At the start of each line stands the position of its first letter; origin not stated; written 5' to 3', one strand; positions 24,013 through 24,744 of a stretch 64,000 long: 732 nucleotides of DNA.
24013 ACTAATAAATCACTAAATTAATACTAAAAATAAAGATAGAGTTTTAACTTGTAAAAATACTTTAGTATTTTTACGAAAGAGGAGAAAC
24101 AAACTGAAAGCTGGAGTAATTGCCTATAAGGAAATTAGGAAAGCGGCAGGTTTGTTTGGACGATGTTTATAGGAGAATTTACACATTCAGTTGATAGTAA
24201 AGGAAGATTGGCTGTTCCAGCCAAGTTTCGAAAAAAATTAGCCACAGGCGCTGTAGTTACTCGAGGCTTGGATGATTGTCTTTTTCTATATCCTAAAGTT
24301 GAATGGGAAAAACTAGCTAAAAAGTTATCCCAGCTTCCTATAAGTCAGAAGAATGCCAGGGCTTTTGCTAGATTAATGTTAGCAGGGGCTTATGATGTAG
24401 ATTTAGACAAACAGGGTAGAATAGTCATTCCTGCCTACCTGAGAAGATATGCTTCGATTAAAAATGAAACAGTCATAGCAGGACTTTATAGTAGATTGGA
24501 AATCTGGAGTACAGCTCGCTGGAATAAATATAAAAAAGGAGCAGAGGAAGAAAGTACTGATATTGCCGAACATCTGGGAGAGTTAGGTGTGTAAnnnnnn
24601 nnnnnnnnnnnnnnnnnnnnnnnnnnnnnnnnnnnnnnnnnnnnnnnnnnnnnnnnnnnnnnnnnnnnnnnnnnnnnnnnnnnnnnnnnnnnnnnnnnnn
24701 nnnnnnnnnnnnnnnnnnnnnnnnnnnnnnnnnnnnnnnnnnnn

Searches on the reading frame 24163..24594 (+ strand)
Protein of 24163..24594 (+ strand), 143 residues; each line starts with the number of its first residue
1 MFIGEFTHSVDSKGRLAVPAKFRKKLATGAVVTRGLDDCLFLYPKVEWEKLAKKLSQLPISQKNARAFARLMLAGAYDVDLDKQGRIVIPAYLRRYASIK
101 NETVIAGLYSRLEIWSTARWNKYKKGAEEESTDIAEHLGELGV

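Call 57: search_protein_families(library=pfam, proteins=[window:24163-24594:+], max_evalue=0.001)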
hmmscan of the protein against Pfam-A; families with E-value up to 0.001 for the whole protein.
window:24163-24594:+ (143 aa): 1 family
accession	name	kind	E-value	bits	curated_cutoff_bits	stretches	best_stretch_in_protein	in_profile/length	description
PF02381.23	MraZ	-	1.2e-42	144.2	23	2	1-70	1-71/72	MraZ protein, putative antitoxin-like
